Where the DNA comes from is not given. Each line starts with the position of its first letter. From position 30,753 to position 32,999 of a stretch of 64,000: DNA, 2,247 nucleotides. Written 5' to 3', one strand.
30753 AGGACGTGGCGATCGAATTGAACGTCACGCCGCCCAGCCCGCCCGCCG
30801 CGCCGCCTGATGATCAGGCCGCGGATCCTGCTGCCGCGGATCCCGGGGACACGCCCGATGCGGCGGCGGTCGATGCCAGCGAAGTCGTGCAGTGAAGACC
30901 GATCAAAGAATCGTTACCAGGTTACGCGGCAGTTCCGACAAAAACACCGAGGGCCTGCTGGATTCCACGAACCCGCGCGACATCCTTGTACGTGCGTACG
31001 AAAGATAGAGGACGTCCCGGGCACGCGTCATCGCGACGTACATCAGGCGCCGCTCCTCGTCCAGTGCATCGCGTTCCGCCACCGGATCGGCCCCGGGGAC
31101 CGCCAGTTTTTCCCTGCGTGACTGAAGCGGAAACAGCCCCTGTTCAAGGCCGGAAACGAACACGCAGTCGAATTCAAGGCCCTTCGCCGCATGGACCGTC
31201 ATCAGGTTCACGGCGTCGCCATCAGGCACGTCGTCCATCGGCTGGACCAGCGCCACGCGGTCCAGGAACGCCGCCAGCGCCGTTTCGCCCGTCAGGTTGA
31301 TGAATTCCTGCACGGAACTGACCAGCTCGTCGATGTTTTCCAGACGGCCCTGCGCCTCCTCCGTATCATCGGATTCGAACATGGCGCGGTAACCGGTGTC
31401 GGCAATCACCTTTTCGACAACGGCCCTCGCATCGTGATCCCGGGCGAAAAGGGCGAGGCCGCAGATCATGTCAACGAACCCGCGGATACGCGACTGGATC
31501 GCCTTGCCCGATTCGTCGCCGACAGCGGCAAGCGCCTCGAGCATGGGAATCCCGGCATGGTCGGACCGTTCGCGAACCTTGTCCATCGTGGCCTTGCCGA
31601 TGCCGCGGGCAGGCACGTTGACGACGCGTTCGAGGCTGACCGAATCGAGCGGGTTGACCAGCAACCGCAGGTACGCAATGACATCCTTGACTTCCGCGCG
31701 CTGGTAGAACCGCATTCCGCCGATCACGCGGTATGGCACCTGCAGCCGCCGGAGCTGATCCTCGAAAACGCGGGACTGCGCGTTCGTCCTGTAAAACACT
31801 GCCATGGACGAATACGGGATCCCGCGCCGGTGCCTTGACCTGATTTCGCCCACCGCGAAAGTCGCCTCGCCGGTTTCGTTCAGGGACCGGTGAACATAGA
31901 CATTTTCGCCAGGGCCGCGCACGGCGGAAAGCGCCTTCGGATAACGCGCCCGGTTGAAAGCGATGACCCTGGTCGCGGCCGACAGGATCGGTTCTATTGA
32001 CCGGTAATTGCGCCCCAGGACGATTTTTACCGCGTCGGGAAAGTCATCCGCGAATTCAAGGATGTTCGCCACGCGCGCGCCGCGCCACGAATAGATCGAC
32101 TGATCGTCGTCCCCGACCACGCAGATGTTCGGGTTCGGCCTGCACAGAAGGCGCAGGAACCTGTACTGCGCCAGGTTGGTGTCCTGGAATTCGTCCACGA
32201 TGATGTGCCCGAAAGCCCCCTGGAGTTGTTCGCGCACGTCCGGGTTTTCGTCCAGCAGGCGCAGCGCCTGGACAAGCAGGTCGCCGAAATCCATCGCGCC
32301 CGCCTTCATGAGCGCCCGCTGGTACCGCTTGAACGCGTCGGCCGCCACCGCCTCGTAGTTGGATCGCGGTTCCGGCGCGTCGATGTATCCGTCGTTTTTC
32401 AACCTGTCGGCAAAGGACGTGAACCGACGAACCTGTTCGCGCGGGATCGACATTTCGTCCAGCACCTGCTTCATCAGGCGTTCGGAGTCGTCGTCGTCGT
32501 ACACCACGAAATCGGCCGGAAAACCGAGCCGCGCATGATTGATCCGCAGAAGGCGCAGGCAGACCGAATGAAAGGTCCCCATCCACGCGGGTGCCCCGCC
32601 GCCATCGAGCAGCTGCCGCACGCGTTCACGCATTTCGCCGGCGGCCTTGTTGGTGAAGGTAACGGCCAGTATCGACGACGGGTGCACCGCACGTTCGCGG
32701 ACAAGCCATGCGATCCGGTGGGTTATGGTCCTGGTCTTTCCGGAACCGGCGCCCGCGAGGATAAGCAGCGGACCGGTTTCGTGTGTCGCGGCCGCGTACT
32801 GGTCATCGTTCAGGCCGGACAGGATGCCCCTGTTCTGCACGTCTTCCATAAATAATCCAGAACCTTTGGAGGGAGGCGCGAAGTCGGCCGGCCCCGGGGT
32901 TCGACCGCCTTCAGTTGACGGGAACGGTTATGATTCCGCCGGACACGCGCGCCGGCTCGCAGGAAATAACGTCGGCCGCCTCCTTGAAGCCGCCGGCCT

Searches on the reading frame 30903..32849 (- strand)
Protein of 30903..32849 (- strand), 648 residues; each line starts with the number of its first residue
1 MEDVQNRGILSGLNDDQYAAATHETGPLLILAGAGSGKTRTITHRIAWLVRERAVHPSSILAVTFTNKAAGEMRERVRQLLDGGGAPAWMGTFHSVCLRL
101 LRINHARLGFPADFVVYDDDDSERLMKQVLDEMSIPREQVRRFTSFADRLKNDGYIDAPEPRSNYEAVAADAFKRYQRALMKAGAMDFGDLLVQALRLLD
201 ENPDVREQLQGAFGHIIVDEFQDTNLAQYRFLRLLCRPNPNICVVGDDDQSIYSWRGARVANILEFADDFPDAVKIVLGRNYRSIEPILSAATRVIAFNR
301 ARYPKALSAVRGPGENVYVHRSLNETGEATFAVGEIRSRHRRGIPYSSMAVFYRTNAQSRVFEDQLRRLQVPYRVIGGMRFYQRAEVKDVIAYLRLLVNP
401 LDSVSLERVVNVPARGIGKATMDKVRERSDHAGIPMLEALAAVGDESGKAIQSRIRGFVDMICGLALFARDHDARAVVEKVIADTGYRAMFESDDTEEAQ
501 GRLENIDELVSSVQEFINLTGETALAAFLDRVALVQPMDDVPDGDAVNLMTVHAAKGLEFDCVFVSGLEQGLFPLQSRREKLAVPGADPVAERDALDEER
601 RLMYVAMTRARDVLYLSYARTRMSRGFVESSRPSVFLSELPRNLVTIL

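Call 9: search_protein_families(library=pfam, proteins=[window:30903-32849:-], max_evalue=0.001)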
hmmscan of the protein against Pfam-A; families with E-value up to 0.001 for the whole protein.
window:30903-32849:- (648 aa): 6 families
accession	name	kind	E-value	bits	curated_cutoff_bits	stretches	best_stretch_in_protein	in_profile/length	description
PF00580.27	UvrD-helicase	-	3.5e-84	283.1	23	1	13-271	1-271/271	UvrD/REP helicase N-terminal domain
PF13361.12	UvrD_C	-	1.5e-70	238.9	25.6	1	276-620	1-349/350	UvrD-like helicase C-terminal domain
PF13245.12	AAA_19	-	8.7e-24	84.6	25.1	1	22-254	8-132/134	AAA domain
PF13538.12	UvrD_C_2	-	2e-11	44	27.4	2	590-616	24-51/52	UvrD-like helicase C-terminal domain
PF13401.12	AAA_22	-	0.0001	23.1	27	0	24-86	4-60/130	AAA domain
PF13604.12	AAA_30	-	0.00084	19.6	27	0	13-76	2-65/191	AAA domain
